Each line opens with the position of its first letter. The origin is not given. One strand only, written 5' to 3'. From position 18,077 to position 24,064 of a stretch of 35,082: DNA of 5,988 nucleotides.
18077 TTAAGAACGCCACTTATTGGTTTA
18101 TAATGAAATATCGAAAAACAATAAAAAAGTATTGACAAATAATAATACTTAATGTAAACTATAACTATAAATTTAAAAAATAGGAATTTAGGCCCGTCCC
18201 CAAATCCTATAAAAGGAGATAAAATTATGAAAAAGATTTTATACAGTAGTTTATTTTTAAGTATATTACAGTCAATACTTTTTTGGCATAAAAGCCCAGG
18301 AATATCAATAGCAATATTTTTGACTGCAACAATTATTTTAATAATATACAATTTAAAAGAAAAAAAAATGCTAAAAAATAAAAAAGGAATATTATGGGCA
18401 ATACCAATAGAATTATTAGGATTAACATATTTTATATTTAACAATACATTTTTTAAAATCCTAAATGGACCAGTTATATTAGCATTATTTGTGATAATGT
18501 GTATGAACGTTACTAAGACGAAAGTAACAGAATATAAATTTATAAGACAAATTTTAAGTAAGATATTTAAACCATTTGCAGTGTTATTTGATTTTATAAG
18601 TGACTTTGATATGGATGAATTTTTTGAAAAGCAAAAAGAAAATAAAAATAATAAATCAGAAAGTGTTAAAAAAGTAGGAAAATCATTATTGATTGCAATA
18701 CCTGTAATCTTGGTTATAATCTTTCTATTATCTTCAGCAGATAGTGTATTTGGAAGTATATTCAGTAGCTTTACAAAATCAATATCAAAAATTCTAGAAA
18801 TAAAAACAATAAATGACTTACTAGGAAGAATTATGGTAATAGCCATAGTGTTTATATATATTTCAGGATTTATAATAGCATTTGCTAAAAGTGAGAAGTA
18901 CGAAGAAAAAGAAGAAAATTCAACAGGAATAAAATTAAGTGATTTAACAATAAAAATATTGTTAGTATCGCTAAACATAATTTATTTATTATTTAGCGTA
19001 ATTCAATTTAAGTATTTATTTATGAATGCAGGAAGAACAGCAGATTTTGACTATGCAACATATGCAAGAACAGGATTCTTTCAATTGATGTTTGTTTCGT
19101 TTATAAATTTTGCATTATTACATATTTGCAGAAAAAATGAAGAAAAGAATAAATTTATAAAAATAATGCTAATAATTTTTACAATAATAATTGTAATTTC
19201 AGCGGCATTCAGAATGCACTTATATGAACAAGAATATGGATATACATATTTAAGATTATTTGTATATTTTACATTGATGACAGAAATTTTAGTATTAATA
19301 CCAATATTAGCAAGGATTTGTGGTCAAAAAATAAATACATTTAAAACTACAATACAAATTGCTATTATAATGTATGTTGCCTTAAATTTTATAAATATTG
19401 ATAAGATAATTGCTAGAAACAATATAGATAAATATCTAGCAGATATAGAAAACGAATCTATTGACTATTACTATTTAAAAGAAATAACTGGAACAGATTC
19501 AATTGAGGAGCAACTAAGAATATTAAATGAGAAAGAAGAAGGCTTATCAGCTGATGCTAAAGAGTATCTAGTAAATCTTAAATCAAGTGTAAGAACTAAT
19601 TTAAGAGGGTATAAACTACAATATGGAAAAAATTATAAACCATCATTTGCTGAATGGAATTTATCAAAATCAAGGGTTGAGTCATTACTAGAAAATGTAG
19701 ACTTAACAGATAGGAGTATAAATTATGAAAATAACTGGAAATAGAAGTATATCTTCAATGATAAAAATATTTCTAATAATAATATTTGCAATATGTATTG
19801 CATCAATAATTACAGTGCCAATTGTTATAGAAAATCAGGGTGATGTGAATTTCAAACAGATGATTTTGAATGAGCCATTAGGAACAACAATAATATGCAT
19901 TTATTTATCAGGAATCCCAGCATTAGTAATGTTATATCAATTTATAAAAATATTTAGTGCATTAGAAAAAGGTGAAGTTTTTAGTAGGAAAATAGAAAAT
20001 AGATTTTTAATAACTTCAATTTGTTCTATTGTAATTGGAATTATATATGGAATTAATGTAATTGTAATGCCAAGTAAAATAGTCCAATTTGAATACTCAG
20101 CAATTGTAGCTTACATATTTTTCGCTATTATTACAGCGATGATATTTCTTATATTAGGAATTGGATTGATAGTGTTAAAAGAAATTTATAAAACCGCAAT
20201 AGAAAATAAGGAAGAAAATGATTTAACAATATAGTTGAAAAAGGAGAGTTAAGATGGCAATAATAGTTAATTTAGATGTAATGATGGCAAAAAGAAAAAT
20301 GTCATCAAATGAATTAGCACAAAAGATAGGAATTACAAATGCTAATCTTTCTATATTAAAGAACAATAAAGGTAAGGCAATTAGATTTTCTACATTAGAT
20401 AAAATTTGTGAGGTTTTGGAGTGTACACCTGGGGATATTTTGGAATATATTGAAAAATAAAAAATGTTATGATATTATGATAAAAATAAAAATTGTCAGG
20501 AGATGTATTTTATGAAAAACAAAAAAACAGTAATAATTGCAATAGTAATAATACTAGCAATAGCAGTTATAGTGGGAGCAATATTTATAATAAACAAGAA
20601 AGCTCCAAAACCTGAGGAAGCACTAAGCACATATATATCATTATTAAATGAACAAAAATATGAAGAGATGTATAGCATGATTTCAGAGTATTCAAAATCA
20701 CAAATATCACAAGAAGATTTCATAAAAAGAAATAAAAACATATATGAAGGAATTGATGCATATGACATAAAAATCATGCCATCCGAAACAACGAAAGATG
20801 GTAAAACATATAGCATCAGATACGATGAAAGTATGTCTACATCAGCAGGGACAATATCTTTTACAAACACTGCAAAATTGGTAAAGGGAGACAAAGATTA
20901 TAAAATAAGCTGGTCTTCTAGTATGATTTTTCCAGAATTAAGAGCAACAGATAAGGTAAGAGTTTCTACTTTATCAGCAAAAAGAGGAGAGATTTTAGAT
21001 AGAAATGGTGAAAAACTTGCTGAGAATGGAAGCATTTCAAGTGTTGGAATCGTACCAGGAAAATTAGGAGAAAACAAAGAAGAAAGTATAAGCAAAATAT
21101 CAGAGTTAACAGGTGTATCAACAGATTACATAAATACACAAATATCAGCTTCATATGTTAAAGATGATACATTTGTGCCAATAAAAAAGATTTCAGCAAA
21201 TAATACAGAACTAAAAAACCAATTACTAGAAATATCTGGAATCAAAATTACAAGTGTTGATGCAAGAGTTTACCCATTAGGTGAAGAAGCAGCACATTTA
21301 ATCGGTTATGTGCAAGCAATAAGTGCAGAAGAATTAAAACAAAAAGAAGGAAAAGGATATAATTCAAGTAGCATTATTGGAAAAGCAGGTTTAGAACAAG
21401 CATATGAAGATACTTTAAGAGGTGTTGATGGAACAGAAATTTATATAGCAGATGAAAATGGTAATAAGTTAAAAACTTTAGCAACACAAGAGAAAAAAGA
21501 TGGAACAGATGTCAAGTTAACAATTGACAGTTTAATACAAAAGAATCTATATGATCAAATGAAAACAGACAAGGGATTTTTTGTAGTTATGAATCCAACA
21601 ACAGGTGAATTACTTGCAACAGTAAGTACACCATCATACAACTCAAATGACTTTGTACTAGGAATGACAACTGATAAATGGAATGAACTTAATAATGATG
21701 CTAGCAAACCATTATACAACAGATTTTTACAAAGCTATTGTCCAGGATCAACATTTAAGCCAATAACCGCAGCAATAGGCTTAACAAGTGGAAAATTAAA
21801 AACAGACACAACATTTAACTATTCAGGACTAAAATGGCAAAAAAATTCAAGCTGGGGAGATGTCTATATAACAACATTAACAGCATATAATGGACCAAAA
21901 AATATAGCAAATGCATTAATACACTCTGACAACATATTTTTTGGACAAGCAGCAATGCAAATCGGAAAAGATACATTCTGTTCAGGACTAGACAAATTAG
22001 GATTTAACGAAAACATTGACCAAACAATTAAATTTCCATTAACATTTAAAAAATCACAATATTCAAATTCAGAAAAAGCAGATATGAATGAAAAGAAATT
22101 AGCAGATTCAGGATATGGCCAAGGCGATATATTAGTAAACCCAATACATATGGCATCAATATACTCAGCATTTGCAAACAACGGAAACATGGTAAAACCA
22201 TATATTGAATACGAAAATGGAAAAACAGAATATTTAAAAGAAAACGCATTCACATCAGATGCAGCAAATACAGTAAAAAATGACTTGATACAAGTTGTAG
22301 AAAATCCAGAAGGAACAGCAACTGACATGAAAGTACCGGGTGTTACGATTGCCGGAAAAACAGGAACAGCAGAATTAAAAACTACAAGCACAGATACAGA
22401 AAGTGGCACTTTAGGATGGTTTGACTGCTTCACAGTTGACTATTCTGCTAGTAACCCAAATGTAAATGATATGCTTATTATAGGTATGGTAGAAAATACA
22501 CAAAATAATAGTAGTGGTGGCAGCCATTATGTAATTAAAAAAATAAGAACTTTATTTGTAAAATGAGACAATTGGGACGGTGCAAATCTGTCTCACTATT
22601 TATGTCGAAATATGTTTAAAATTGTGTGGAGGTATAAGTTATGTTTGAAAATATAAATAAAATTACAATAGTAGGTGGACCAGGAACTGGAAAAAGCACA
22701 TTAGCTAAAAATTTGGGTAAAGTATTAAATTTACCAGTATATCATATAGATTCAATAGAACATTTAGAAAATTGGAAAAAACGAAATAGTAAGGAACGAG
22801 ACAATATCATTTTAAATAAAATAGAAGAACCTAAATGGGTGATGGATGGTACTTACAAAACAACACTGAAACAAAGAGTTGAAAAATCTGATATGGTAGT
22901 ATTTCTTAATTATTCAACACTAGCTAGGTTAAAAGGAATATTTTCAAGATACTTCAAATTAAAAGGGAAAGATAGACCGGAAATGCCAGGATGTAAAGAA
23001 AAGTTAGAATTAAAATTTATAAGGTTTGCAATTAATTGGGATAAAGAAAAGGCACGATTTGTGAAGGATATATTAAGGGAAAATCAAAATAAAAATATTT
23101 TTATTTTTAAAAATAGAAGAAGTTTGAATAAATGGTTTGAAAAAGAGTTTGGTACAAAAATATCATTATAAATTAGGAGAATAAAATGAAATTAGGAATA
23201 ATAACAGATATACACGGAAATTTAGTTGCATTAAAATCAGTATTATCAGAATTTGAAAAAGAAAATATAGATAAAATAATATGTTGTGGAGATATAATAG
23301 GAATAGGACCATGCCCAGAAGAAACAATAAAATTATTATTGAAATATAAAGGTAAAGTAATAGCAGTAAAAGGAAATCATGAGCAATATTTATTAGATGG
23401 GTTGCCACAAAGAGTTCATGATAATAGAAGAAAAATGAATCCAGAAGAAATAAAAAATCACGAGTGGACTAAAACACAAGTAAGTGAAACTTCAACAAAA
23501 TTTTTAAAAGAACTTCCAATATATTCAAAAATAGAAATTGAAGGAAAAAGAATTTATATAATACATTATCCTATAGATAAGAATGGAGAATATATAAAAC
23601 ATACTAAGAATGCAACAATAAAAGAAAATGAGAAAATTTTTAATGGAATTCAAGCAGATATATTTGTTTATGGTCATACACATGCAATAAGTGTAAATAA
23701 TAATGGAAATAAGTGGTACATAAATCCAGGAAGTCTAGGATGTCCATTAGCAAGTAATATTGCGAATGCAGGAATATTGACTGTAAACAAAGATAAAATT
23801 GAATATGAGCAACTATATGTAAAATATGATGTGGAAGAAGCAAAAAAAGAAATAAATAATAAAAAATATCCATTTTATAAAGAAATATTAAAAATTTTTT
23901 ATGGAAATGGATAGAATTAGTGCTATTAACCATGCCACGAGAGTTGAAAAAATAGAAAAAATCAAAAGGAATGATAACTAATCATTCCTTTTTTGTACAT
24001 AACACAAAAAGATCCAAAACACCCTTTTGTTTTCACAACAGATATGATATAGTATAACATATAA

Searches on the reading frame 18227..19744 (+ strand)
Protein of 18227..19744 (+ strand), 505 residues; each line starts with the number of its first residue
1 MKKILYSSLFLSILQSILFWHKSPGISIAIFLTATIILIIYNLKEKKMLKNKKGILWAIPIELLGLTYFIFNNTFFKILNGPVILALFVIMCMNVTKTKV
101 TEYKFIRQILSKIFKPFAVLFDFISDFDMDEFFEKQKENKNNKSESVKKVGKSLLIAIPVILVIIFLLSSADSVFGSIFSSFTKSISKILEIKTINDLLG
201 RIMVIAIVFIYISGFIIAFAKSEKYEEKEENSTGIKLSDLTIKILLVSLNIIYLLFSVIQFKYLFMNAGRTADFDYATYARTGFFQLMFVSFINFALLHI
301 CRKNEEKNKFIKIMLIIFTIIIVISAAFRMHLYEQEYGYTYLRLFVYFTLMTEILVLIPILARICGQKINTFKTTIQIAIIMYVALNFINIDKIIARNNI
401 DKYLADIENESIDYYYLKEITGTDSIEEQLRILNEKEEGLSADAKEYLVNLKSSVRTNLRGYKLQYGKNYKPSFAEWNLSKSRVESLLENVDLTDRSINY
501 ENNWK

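Call 44: search_protein_families(library=pfam, proteins=[window:18227-19744:+], max_evalue=0.001)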
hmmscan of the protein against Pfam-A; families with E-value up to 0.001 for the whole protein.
window:18227-19744:+ (505 aa): 1 family
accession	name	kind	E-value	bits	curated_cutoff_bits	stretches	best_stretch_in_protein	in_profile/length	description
PF13687.11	DUF4153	-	2.1e-74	251.4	27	1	59-428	2-369/373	Domain of unknown function (DUF4153)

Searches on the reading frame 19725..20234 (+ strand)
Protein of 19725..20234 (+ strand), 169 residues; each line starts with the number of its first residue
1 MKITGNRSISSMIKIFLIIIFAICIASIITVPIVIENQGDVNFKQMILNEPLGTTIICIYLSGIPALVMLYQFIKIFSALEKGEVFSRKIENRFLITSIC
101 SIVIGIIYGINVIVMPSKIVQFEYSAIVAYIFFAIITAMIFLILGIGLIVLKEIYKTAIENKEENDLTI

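Call 44: search_protein_families(library=pfam, proteins=[window:19725-20234:+], max_evalue=0.001)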
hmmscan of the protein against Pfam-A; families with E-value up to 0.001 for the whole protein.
window:19725-20234:+ (169 aa): 1 family
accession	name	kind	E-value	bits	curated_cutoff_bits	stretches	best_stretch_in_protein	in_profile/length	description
PF11188.13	DUF2975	-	1.9e-13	50.9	27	1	55-169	20-130/130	Protein of unknown function (DUF2975)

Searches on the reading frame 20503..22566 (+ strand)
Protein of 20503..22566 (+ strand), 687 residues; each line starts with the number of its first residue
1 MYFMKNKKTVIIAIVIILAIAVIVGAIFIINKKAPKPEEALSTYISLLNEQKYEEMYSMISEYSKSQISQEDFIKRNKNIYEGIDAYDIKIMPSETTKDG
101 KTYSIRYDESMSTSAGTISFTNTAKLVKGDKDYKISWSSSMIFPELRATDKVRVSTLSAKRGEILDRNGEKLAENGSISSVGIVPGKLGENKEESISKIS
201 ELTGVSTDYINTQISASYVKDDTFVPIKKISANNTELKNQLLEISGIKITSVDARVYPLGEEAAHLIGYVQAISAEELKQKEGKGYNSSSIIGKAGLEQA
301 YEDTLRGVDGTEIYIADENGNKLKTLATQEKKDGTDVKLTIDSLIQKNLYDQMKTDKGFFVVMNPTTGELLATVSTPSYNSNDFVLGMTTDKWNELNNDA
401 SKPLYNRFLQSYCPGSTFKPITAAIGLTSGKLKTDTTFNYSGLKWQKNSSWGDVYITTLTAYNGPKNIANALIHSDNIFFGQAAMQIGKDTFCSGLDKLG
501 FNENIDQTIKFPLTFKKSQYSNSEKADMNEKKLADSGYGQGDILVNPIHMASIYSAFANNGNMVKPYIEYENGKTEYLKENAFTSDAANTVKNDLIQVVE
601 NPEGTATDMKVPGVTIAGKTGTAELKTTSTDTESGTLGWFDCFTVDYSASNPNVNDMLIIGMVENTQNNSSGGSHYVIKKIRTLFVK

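Call 44: search_protein_families(library=pfam, proteins=[window:20503-22566:+], max_evalue=0.001)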
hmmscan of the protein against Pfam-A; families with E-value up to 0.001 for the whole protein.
window:20503-22566:+ (687 aa): 3 families
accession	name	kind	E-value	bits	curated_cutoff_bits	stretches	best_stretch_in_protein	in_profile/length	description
PF00905.27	Transpeptidase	-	1.8e-61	208.4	22.1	1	358-667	1-282/299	Penicillin binding protein transpeptidase domain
PF03717.20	PBP_dimer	-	7.1e-38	131.3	24.4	1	158-325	3-178/180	Penicillin-binding Protein dimerisation domain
PF05223.17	MecA_N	-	8.1e-23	81.4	22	1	36-149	1-116/117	NTF2-like N-terminal transpeptidase domain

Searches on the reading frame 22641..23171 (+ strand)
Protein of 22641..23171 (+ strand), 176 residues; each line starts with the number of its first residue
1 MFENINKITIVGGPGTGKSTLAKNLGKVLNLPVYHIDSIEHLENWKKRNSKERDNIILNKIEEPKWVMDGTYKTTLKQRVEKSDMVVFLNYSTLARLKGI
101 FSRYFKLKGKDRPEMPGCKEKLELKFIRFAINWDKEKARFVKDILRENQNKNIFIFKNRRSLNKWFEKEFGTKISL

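Call 45: search_protein_families(library=pfam, proteins=[window:22641-23171:+], max_evalue=0.001)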
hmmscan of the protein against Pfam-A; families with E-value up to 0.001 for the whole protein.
window:22641-23171:+ (176 aa): 7 families
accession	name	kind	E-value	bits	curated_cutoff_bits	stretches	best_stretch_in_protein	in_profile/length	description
PF13238.12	AAA_18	-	2.7e-06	28.3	29.4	1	8-55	1-48/128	AAA domain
PF13521.12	AAA_28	-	1.4e-05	25.8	27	1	7-94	1-84/164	AAA domain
PF20720.3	nSTAND3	-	3.6e-05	24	27.2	1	4-57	16-69/155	Novel STAND NTPase 3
PF00004.35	AAA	-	0.0001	23.2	21.2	1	9-52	2-45/131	ATPase family associated with various cellular activities (AAA)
PF13479.12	AAA_24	-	0.00022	21.6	27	0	6-32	3-29/195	AAA domain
PF13207.12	AAA_17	-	0.00028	21.6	27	1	11-81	1-70/136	AAA domain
PF19263.5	DUF5906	-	0.00033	21.7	27.6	1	11-82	2-75/114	Family of unknown function (DUF5906)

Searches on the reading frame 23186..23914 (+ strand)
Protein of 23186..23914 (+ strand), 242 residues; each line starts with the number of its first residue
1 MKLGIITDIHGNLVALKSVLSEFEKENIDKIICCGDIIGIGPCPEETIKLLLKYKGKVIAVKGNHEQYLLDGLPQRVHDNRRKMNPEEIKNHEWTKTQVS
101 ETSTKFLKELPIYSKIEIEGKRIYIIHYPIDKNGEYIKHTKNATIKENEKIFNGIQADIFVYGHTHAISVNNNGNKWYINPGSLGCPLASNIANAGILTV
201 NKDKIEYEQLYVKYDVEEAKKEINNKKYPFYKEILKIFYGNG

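Call 45: search_protein_families(library=pfam, proteins=[window:23186-23914:+], max_evalue=0.001)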
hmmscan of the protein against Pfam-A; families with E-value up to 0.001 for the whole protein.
window:23186-23914:+ (242 aa): 2 families
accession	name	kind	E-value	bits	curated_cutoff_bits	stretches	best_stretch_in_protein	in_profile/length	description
PF12850.12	Metallophos_2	-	4.4e-28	98.7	27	1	1-202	1-153/154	Calcineurin-like phosphoesterase superfamily domain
PF00149.33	Metallophos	-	7.4e-17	62.8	21.5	1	1-166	1-189/191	Calcineurin-like phosphoesterase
